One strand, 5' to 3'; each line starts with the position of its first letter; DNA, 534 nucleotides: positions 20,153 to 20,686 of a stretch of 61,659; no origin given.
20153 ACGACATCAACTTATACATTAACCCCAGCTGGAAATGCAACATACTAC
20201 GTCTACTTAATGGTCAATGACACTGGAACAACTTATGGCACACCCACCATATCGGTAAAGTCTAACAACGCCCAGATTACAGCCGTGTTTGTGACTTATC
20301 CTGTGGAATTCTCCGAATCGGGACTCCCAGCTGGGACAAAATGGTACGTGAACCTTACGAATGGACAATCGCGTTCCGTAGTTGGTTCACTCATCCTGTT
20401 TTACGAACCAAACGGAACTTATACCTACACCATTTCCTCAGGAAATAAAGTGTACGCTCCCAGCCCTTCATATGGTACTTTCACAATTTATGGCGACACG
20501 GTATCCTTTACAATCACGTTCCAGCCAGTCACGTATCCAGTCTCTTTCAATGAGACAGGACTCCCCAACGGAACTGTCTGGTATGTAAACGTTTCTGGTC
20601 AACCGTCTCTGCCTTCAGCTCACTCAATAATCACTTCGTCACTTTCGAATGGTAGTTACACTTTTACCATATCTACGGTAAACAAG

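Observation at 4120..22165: Three adjacent giant anchored surface proteins built from a shared, unassigned ~80-90-aa module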

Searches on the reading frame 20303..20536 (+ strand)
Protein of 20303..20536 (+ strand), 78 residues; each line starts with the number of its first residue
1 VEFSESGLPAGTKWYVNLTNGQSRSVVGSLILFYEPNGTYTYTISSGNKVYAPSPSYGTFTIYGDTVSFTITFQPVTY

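Call 15: search_solved_structures(query=A1, max_evalue=10, show_alignments=2)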
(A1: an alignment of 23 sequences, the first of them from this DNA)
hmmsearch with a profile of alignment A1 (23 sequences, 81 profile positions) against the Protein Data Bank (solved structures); distinct sequences matched with E-value up to 10: 14.
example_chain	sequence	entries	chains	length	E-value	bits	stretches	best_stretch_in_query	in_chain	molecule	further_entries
9vo5_B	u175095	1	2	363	0.0001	25.3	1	5-76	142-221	SpaA-like prealbumin fold domain-containing protein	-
9vo4_B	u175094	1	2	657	0.0002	24.4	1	5-76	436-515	SpaA-like prealbumin fold domain-containing protein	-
8j72_A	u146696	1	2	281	0.001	22.2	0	18-77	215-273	E3 ubiquitin-protein ligase TRIM71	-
6fpt_A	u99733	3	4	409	0.0022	21.1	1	19-77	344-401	E3 ubiquitin-protein ligase TRIM71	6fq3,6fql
7qrx_A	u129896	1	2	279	0.0036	20.4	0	18-77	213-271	E3 ubiquitin-protein ligase TRIM71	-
9jur_A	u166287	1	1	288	0.0041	20.2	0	18-77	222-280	E3 ubiquitin-protein ligase TRIM71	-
5uyt_A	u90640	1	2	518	0.035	17.2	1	2-54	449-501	Ice-binding protein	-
8b2q_I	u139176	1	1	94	0.46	13.6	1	12-51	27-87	Tannerella forsythia potempin A (PotA)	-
8b2n_B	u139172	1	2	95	0.48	13.6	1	12-51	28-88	Tannerella forsythia potempin A (PotA)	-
5hfs_A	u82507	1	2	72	0.61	13.2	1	29-57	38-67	Gingipain R2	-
6w3h_C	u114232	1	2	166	0.63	13.2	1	16-73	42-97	Transferrin receptor protein 1,Transferrin receptor protein 1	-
8b2m_A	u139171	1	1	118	0.92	12.7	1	12-51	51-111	Tannerella forsythia Potempin A (PotA)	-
6d5a_A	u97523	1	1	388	4.2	10.6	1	13-73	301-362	L,D-transpeptidase 5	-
4z7a_A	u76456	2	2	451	6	10.1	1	13-73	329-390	Mycobacterium tuberculosis (3,3)L,D-Transpeptidase type 5 | L,D-transpeptidase 5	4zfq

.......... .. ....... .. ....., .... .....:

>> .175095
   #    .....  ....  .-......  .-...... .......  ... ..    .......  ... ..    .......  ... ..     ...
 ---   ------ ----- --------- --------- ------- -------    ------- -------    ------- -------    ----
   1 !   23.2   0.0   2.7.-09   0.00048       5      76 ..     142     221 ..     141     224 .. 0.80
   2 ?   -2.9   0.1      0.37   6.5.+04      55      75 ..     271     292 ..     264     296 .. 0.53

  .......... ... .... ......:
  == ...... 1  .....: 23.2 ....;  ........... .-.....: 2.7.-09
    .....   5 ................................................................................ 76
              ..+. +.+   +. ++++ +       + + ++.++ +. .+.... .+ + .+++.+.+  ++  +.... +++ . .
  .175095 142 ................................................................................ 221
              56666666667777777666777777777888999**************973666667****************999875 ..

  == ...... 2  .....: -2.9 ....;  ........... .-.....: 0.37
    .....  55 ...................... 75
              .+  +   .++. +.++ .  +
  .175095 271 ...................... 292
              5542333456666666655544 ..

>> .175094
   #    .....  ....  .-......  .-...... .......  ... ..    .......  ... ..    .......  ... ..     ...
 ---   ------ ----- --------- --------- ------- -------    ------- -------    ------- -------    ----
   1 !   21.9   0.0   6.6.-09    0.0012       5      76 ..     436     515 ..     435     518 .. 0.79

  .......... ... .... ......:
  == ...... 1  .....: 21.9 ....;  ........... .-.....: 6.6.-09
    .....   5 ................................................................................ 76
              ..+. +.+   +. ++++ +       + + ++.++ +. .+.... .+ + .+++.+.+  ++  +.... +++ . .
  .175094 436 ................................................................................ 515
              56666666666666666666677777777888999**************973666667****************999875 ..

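Call 16: find_homologous_proteins(query=A1, max_evalue=0.001)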
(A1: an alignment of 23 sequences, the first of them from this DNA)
Query A1 (23 sequences) (78 aa, profile of the alignment): 9 proteins with E <= 0.001 among 764 candidates.
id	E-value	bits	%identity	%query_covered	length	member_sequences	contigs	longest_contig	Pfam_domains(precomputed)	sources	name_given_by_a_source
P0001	1.8e-20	90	54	97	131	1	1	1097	-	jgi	jgi:beta-lactam-binding protein with PASTA domain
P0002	4.4e-20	89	49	100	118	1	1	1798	-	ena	-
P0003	2.3e-19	87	55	56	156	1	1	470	-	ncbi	ncbi:thermopsin precursor, partial [mine drainage metagenome]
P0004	2.6e-17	80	44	91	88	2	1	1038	-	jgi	jgi:hypothetical protein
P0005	4.3e-10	57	43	96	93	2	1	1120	-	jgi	jgi:hypothetical protein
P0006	5.6e-10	57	31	100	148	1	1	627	-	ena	-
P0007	1.8e-9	55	75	21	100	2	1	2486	-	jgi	jgi:hypothetical protein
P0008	5.8e-6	44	68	47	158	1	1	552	-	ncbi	ncbi:MAG: hypothetical protein ACP5H0_08090, partial [Caldisericum sp.]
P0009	1.4e-4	39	41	59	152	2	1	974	PF18998.7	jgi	-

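Call 20: search_protein_families(library=pfam, alignment_id=A1, max_evalue=10)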
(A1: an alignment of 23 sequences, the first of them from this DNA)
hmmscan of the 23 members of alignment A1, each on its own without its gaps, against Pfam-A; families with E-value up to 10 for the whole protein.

A. member 1, seq(78 aa): 2 families
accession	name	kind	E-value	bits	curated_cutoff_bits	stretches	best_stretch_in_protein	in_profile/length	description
PF18748.7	HMUDK_HMUD1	-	0.13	12.2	27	1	9-62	15-66/196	5-hmdU DNA kinase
PF09911.14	DUF2140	-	0.2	11.6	34.3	1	27-76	60-105/187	Uncharacterized protein conserved in bacteria (DUF2140)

B. families by the number of members that match (of 23 scanned): 16 families
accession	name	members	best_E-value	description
PF21601.3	GldM_2nd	1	0.013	GldM second domain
PF22352.2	K319L-like_PKD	1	0.023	K319L-like, PKD domain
PF13648.12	Lipocalin_4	1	0.029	Lipocalin-like domain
PF23374.1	Fn3_arc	1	0.032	Archaeal fibronectin-III type-like domain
PF21466.3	GH101_dom-5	1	0.046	Endo-alpha-N-acetylgalactosaminidase, domain 5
PF16990.11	CBM_35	1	0.046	Carbohydrate binding module (family 35)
PF18962.6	Por_Secre_tail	1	0.046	Secretion system C-terminal sorting domain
PF14344.12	DUF4397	1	0.066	Domain of unknown function (DUF4397)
PF25713.1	N4_GP8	1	0.067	Bacteriophage N4 DNA replication inhibitor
PF01006.25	HCV_NS4a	1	0.092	Hepatitis C virus non-structural protein NS4a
PF24528.1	Ig_ADGRF3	1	0.12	Adhesion G-protein coupled receptor F3-like, Ig-like domain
PF18748.7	HMUDK_HMUD1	1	0.13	5-hmdU DNA kinase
PF18316.7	S-l_SbsC_C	1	0.13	S-layer protein SbsC C-terminal domain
PF03402.20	V1R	1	0.15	Vomeronasal organ pheromone receptor family, V1R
PF09911.14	DUF2140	1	0.2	Uncharacterized protein conserved in bacteria (DUF2140)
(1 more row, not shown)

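Call 24: search_protein_representatives(alignment_id=A1)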
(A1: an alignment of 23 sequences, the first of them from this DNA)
Query: 23 sequences, 81 profile positions. Proteins with E-value up to 0.001 (for the whole library): 7308; up to 1e-10: 5441; up to 1e-30: 2792. The best 150 are listed.
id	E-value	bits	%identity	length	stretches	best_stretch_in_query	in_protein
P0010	0.0e+00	2373.4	-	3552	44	1-80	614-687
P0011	0.0e+00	1232.7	-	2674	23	1-80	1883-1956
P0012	0.0e+00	1079.5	-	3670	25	1-80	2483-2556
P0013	0.0e+00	1036.9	-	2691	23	1-80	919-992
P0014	0.0e+00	1034.5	-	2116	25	2-79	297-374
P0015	3.0e-272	895.5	-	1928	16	1-80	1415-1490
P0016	2.2e-263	867.1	-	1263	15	1-79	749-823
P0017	1.4e-257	848.5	-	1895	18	1-80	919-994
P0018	1.7e-257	848.3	-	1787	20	1-80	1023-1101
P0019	6.5e-252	830.3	-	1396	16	1-79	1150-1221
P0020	1.3e-247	816.6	-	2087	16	1-79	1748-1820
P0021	3.1e-243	802.5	-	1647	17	1-78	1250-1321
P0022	3.1e-227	751.3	-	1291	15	1-80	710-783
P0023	4.3e-220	728.4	-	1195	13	1-79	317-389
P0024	4.2e-214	709.2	-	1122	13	1-80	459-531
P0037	1.3e-177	592.2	-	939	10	1-80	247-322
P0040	5.6e-171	571.0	-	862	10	1-80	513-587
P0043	6.5e-164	548.3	-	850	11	1-80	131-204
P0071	1.6e-149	502.2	-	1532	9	1-80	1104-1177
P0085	1.4e-144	486.4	-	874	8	2-80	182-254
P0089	1.8e-143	482.8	-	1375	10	1-80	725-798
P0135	3.2e-131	443.6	-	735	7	1-80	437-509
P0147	9.6e-128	432.4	-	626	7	1-78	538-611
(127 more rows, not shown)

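Call 25: list_cluster_members(proteins=[P0010, P0011, P0012, P0016, P0023, P0037, P0040, P0043, P0135, P0147])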
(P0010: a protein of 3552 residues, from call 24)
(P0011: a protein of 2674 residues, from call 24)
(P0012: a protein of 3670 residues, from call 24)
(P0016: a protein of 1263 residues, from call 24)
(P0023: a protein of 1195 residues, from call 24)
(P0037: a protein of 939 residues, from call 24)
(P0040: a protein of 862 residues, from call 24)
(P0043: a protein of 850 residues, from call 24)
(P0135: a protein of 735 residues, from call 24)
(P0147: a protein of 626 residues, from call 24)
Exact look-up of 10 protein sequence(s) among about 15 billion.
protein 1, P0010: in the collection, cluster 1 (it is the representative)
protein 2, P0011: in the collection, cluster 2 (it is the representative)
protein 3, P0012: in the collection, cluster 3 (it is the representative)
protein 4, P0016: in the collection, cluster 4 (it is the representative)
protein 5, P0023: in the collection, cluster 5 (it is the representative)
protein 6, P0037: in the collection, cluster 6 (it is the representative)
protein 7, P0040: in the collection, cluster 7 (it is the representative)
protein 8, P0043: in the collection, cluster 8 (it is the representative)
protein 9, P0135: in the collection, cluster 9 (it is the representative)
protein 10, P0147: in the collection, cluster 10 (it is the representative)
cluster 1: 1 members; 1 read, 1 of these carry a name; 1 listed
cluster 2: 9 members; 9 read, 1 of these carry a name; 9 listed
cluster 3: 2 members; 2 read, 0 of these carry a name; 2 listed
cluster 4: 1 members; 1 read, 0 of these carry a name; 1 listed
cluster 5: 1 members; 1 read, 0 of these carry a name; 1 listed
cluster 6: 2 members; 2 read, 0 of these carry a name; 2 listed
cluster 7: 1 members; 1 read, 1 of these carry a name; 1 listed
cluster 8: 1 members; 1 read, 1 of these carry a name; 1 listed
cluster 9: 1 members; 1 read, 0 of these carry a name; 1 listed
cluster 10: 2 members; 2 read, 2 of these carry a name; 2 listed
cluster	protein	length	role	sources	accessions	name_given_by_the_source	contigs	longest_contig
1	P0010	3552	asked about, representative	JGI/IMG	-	hypothetical protein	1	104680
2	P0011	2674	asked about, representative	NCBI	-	-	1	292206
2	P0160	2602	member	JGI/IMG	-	hypothetical protein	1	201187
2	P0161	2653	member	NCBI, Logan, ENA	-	-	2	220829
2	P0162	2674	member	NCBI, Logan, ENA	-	-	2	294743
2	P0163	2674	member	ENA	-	-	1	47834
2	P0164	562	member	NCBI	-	-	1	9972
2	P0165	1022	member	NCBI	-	-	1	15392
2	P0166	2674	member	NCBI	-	-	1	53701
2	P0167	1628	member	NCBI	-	-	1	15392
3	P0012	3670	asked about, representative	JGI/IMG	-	-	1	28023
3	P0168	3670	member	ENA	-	-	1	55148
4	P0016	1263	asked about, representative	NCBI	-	-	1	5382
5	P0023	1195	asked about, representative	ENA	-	-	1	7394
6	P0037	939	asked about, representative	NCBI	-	-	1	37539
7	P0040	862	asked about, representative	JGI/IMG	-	hypothetical protein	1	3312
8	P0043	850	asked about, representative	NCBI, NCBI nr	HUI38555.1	MAG TPA: hypothetical protein VLY85_02880, partial [Thermoplasmata archaeon] | hypothetical protein [Thermoplasmata archaeon]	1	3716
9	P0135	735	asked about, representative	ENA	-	-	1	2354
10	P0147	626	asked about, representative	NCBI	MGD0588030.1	MAG: hypothetical protein ABSA63_04475, partial [Thermoplasmata archaeon]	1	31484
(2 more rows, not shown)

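Call 26: predict_structure(alignment_id=A1)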
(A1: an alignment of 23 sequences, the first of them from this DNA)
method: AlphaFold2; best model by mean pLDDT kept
length: 78 residues; sequences in the alignment: 23
mean_pLDDT: 95.1   pTM: 0.80
mean pLDDT of the five models: 95.1, 93.5, 93.4, 92.7, 92.4
residues with pLDDT >= 90: 74; 70-90: 4; 50-70: 0; < 50: 0
segments of 3 or more residues with pLDDT < 50: none
pLDDT, mean of each block of 10 residues (from residue 1): 96 95 95 96 94 96 96 93
secondary structure, 60 per line:
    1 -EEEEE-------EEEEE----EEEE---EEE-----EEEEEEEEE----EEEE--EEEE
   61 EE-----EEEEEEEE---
elements in order: E2-6 E14-18 E23-26 E30-32 E38-46 E51-54 E57-62 E68-75

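Call 29: fold_search(model_id=the predicted structure, library=pdb)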
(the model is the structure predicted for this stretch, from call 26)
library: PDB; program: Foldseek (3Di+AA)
matches with E <= 10: 466; with E <= 0.001: 0
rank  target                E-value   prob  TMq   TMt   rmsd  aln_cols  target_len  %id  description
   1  8bdw_A                4.2e-02  0.99  0.55  0.48   4.4        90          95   17  Crystal structure of CnaB2 domain from Lactobacillus plantarum (released 2023-02-22)
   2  8bdw_H                4.7e-02  0.99  0.57  0.49   4.3        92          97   16  Crystal structure of CnaB2 domain from Lactobacillus plantarum (released 2023-02-22)
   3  8k6t                  4.9e-02  0.96  0.52  0.35  10.8       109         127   16  The minor pilin structure of FctB3 in Streptococcus (released 2023-12-06)
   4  6m3y                  1.0e-01  0.77  0.43  0.07   9.5       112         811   14  Crystal structure of pilus adhesin, SpaC from Lactobacillus rhamnosus GG - open conformation (released 2020-07-29)
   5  5aq0_A                1.1e-01  0.92  0.51  0.50   6.1        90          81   14  The structure of the Transthyretin-like domain of the first catalytic domain of the HUMAN Carboxypeptidase D (released 2016-09-28)
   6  5fgr_C                1.2e-01  0.75  0.45  0.32   7.6       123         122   13  Crystal structure of C-terminal domain of shaft pilin spaA from Lactobacillus rhamnosus GG - P21212 space group with Y (released 2016-07-20)
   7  9c7u_B                1.3e-01  0.99  0.63  0.32   3.4        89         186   11  Structure of the human truncated BOS complex in GDN (released 2024-08-21)
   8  2xid_A                1.7e-01  0.75  0.46  0.13   5.3       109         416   15  Pilus-presented adhesin, Spy0125 (Cpa), P212121 form (DLS) (released 2010-08-04)
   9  5faa                  1.7e-01  0.72  0.46  0.32   7.5       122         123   14  Crystal structure of C-terminal domain of shaft pilin spaA from Lactobacillus rhamnosus GG, - I422 space group (released 2016-07-20)
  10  3phs                  1.9e-01  0.93  0.54  0.21   5.9       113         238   15  Crystal Structure of GBS52, the minor pilin in gram-positive pathogen Streptococcus agalactiae (released 2010-11-17)
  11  5fgr_B                1.9e-01  0.72  0.47  0.34   7.4       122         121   14  Crystal structure of C-terminal domain of shaft pilin spaA from Lactobacillus rhamnosus GG - P21212 space group with Y (released 2016-07-20)
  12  5fgr_A                2.1e-01  0.66  0.45  0.33   7.5       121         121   14  Crystal structure of C-terminal domain of shaft pilin spaA from Lactobacillus rhamnosus GG - P21212 space group with Y (released 2016-07-20)
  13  2nsm                  2.2e-01  0.99  0.63  0.15   3.2        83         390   13  Crystal structure of the human carboxypeptidase N (Kininase I) catalytic domain (released 2007-04-24)
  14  2x5p                  2.6e-01  0.82  0.50  0.40   5.9        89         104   18  Crystal structure of the Streptococcus pyogenes fibronectin binding protein Fbab-B (released 2010-09-01)
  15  3is1                  2.8e-01  0.85  0.54  0.14   4.5        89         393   15  Crystal structure of functional region of UafA from Staphylococcus saprophyticus in C2 form at 2.45 angstrom resolution (released 2010-09-08)
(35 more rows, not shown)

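Call 37: search_protein_families(library=pfam, proteins=[P0009, P0089], max_evalue=0.01)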
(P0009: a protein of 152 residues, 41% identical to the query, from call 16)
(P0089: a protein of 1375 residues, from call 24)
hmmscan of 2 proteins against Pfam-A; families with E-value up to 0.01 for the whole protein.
P0009 (152 aa): 2 families
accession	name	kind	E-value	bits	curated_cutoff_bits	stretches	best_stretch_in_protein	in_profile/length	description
PF18998.6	Flg_new_2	-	1.7e-12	47.6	23.6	1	81-152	1-69/73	Divergent InlB B-repeat domain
PF09479.16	Flg_new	-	0.00075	20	27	1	81-138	1-52/65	Listeria-Bacteroides repeat domain (List_Bact_rpt)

P0089 (1375 aa): 2 families
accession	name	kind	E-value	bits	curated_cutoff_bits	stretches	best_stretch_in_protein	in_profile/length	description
PF04185.19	Phosphoesterase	-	3.9e-60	204.3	23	1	50-440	1-356/356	Phosphoesterase family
PF00041.27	fn3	-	0.00035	21.1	25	0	489-546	2-60/84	Fibronectin type III domain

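Call 39: search_protein_families(library=pfam, proteins=[P0019, P0071, P0085], max_evalue=0.01)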
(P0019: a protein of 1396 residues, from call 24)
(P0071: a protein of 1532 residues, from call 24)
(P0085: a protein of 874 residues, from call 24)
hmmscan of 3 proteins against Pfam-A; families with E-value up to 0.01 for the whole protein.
P0019 (1396 aa): 1 family
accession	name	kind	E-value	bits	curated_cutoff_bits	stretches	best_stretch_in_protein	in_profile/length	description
PF23157.1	DUF7055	-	5.3e-06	26.5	27.6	0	1044-1067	27-50/66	Domain of unknown function (DUF7055)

P0071 (1532 aa): 3 families
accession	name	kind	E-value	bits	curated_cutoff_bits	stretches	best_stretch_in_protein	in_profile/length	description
PF09286.16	Pro-kuma_activ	-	2e-20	73.9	23.5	1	78-210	9-142/143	Pro-kumamolisin, activation domain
PF23157.1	DUF7055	-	1.1e-09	38.3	27.6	0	1390-1420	27-57/66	Domain of unknown function (DUF7055)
PF06742.16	DUF1214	-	6.6e-05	23.8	25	0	1412-1436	20-44/112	Protein of unknown function (DUF1214)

P0085 (874 aa): 3 families
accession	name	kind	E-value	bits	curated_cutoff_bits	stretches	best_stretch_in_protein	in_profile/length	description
PF23157.1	DUF7055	-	2.3e-06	27.7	27.6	0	710-731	27-48/66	Domain of unknown function (DUF7055)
PF16537.11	T2SSB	-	6.1e-06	26.3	28.4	0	385-401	10-26/60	Type II secretion system protein B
PF22898.2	NOMO1-like_1st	-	1.3e-05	25.6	27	0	773-801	46-74/85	BOS complex subunit NOMO1-like, first beta sandwich domain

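Call 70: find_related_loci(query=A3, collection=genome_contigs, flank=3000)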
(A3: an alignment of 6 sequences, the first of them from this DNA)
Query A3 (78 aa) in genome_contigs; peptide patterns used: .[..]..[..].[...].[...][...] (x = any residue, [..] = any of these).
214 stretches matched a pattern; 208 encode a relative of the query (tblastn E <= 1e-3); the best 80 are kept; 80 distinct loci.
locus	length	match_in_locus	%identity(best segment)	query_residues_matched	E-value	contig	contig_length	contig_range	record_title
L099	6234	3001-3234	62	1-78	2e-29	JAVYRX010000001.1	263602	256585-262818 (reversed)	MAG: Thermoplasmatales archaeon isolate DRTY-16_202007_bins_2 DRTY-16_202007_bins_2_scaffold_1, whole genome shotgun seq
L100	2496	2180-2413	64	1-78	1e-27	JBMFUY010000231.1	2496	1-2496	MAG: bacterium isolate KM4348-15 NODE_231_length_2496_cov_56.138487, whole genome shotgun sequence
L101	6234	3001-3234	58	1-78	4e-26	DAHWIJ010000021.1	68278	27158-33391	MAG TPA_asm: Thermoplasmatales archaeon isolate clean190 k141_87214, whole genome shotgun sequence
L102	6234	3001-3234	60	1-78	5e-26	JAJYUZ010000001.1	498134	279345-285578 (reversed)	MAG: Thermoplasmata archaeon isolate FK1.bin53 NODE_13_length_498134_cov_11.057288, whole genome shotgun sequence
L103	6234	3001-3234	63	1-78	8e-26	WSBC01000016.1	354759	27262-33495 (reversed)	MAG: Methanobacteriota archaeon isolate MV2.Eury.2014 NODE_1, whole genome shotgun sequence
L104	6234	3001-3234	58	1-78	7e-26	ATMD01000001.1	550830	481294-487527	MAG: Thermoplasmatales archaeon I-plasma AMDU3_IPLC00001, whole genome shotgun sequence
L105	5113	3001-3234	58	1-78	3e-25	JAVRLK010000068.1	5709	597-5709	MAG: Thermoplasmatota archaeon isolate TVZ.SD19.226 Thermoplasmatota_6_MX7.59_2312_5710_22.764284, whole genome shotgun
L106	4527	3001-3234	56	1-78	5e-25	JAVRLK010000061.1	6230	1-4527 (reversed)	MAG: Thermoplasmatota archaeon isolate TVZ.SD19.226 Thermoplasmatota_6_MX7.59_2053_6231_10.596330, whole genome shotgun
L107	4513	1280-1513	58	1-78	6e-25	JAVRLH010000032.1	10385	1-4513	MAG: Thermoplasmatota archaeon isolate TVZ.SD19.223 Thermoplasmatota_3_MX18.10_138_10386_14.984152, whole genome shotgun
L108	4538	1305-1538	58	1-78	9e-25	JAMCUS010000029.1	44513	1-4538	MAG: Thermoplasmatota archaeon isolate FK_Sedi_A_Bin.118 NODE_1540_length_44513_cov_12.1534, whole genome shotgun sequen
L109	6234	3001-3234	60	1-78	2e-24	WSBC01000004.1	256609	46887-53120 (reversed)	MAG: Methanobacteriota archaeon isolate MV2.Eury.2014 NODE_3, whole genome shotgun sequence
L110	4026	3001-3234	55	1-78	5e-24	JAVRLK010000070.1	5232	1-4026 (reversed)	MAG: Thermoplasmatota archaeon isolate TVZ.SD19.226 Thermoplasmatota_6_MX7.59_2597_5233_17.479828, whole genome shotgun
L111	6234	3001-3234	55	1-78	6e-24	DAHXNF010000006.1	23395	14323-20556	MAG TPA_asm: Thermoplasmatales archaeon isolate clean1779 k141_159938, whole genome shotgun sequence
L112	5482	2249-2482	59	1-78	8e-24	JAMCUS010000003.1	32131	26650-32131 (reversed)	MAG: Thermoplasmatota archaeon isolate FK_Sedi_A_Bin.118 NODE_2771_length_32131_cov_6.85652, whole genome shotgun sequen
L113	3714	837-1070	55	1-78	1e-23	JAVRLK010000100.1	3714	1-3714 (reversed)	MAG: Thermoplasmatota archaeon isolate TVZ.SD19.226 Thermoplasmatota_6_MX7.59_4155_3715_5.970736, whole genome shotgun s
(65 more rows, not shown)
